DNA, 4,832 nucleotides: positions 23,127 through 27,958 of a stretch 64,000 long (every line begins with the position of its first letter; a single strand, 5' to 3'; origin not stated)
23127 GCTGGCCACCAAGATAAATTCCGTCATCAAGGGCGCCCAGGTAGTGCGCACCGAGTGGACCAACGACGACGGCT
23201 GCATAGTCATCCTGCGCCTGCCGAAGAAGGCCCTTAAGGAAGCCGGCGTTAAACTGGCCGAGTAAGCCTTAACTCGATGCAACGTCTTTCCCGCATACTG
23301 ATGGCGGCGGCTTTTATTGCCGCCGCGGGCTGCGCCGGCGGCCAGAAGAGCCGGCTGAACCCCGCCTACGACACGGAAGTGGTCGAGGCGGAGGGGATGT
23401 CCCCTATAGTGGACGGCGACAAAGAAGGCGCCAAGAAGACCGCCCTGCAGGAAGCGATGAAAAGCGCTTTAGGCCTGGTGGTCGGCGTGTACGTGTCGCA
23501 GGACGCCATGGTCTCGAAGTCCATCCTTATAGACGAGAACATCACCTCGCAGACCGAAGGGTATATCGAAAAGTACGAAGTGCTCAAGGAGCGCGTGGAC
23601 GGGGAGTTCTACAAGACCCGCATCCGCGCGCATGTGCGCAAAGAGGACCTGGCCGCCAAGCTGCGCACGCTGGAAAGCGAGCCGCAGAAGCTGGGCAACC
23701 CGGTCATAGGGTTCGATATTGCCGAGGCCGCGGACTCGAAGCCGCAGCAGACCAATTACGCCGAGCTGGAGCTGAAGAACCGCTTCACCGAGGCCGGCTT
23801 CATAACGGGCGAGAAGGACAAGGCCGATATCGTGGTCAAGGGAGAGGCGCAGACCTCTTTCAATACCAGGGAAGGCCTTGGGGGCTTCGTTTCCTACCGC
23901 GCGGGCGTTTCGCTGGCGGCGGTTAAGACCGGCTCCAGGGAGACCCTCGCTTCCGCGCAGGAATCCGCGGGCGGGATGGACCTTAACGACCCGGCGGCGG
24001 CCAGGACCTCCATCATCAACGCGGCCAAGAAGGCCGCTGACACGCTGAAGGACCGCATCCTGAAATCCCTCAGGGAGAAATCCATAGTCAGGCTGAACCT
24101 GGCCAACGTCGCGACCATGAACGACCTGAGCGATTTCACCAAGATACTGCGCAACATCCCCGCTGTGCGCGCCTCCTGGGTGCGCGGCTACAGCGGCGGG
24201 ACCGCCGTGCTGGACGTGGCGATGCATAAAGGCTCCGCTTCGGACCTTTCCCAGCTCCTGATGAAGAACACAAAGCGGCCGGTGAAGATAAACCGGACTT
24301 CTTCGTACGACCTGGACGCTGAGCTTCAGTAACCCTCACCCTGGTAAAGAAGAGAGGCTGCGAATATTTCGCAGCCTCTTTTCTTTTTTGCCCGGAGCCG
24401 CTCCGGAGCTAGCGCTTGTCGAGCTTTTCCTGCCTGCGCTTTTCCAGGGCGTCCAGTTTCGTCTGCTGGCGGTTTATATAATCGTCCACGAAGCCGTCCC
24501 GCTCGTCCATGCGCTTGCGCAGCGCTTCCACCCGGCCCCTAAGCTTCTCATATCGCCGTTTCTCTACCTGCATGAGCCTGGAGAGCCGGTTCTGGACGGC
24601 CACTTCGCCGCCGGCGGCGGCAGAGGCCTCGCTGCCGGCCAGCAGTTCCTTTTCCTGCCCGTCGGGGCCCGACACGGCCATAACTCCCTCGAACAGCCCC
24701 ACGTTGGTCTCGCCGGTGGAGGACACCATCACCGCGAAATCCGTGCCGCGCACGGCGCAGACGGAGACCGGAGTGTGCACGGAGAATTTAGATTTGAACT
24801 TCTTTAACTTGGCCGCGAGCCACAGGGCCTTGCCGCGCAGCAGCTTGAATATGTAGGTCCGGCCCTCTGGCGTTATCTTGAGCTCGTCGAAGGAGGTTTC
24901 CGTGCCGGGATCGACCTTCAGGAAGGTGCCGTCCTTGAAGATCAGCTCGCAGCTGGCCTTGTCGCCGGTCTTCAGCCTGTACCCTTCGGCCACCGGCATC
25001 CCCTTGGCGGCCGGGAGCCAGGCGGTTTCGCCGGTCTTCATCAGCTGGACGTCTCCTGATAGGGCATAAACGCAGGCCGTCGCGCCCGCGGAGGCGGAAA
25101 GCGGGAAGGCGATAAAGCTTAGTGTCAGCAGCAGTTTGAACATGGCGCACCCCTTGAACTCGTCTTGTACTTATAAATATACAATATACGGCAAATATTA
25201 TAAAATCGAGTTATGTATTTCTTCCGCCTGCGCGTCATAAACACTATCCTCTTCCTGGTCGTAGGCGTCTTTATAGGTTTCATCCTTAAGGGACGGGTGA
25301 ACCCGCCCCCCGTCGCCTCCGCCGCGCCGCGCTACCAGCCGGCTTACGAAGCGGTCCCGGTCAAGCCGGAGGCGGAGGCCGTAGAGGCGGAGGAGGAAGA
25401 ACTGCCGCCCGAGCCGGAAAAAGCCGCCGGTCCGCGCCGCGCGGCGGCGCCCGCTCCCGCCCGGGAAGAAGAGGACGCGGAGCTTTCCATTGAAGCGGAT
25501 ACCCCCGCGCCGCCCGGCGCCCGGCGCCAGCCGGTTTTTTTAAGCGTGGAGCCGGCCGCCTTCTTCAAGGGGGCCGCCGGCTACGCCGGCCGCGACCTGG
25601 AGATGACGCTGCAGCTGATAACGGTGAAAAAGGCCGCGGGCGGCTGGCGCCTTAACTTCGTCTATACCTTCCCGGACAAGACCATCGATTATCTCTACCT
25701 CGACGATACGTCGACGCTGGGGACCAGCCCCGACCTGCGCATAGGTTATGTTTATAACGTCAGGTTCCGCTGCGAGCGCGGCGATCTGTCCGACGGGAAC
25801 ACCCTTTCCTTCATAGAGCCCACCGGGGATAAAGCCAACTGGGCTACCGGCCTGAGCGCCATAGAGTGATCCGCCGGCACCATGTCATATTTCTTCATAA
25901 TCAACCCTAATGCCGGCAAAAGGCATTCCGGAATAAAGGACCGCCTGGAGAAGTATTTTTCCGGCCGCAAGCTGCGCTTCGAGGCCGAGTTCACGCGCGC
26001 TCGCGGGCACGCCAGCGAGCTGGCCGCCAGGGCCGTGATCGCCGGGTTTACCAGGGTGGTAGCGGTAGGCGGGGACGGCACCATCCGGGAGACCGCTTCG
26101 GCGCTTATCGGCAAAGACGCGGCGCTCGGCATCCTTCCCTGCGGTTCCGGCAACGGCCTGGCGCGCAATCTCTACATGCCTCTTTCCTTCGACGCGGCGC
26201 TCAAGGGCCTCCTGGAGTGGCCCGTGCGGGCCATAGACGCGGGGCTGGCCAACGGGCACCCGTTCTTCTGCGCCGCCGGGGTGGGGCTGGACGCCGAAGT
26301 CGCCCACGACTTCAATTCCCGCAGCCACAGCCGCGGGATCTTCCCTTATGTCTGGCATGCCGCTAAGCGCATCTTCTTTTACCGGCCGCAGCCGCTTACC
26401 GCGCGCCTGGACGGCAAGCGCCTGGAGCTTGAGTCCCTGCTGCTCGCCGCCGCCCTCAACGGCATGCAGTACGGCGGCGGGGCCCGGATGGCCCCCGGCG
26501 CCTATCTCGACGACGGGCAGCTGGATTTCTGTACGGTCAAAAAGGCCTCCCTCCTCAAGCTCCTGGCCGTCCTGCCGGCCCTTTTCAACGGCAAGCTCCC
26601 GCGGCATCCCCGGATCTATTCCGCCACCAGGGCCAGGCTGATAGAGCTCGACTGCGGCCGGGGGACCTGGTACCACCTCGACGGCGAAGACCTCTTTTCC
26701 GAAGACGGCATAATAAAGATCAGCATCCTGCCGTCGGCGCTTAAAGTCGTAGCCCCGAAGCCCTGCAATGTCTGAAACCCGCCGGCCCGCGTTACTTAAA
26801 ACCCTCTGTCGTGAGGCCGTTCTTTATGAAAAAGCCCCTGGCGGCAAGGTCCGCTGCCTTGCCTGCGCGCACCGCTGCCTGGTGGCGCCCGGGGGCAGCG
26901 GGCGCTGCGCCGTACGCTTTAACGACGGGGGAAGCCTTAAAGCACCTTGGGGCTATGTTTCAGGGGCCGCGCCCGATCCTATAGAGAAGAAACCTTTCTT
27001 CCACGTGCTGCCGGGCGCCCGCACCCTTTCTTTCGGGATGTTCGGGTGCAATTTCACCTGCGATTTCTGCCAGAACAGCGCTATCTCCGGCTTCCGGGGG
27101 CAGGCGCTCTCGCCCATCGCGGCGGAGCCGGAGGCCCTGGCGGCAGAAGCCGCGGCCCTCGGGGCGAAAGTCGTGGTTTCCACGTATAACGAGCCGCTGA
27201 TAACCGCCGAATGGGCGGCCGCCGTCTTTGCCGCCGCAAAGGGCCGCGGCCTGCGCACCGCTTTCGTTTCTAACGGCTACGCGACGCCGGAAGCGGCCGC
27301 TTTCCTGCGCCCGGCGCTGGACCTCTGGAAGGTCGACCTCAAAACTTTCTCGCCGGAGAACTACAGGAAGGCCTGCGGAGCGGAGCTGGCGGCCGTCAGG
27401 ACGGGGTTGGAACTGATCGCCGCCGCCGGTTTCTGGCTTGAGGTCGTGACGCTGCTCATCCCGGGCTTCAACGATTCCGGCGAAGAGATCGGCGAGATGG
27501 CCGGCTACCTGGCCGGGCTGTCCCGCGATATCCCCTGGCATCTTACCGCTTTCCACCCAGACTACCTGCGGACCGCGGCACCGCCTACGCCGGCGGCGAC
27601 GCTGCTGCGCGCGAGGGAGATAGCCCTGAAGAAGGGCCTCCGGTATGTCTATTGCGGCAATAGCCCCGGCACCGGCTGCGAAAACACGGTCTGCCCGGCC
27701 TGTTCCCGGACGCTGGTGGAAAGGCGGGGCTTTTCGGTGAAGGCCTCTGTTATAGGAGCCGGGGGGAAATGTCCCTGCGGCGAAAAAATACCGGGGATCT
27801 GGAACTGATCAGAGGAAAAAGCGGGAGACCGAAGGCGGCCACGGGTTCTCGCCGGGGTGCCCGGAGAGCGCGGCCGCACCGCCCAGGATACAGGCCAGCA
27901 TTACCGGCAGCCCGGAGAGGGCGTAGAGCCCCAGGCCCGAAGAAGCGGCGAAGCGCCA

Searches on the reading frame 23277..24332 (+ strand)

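Call 35: search_protein_families(library=pfam, proteins=[window:23277-24332:+], max_evalue=0.0001)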
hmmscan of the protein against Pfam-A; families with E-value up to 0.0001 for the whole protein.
window:23277-24332:+ (351 aa): 1 family
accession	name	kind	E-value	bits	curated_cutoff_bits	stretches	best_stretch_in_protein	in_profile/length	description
PF16548.10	FlgT_N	-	1.7e-07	32.1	28.8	1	34-120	1-85/87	Flagellar assembly protein T, N-terminal domain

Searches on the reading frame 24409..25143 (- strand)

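Call 36: search_protein_families(library=pfam, proteins=[window:24409-25143:-], max_evalue=0.0001)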
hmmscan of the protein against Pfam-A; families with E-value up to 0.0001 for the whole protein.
window:24409-25143:- (244 aa): 1 family
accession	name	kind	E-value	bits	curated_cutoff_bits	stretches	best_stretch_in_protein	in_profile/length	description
PF04773.18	FecR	-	1.1e-12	48.6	24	1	56-153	2-94/97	FecR protein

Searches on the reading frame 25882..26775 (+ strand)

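Call 36: search_protein_families(library=pfam, proteins=[window:25882-26775:+], max_evalue=0.0001)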
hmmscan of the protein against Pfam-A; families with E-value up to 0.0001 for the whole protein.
window:25882-26775:+ (297 aa): 2 families
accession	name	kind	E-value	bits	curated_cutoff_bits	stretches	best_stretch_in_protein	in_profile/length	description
PF00781.29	DAGK_cat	-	1.1e-25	90.1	23.6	1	3-121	2-123/125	Diacylglycerol kinase catalytic domain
PF19279.4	YegS_C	-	8e-25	87.9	27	1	133-290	4-157/158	YegS C-terminal NAD kinase beta sandwich-like domain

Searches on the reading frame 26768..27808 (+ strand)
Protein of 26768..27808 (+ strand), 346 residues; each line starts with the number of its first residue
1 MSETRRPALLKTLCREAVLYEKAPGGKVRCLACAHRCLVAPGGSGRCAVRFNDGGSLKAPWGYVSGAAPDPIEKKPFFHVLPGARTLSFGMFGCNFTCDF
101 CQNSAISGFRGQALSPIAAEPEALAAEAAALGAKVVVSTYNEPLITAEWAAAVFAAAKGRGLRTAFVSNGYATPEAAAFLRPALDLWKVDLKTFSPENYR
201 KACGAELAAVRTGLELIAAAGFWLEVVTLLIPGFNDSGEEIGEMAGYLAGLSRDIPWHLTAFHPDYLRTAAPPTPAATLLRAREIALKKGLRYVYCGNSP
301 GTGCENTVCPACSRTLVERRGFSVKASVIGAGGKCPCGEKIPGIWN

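Call 36: search_protein_families(library=pfam, proteins=[window:26768-27808:+], max_evalue=0.0001)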
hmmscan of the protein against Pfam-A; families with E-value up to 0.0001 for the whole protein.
window:26768-27808:+ (346 aa): 1 family
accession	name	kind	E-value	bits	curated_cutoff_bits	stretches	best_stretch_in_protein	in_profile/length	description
PF04055.27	Radical_SAM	-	1e-20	75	29.5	1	92-241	5-162/166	Radical SAM superfamily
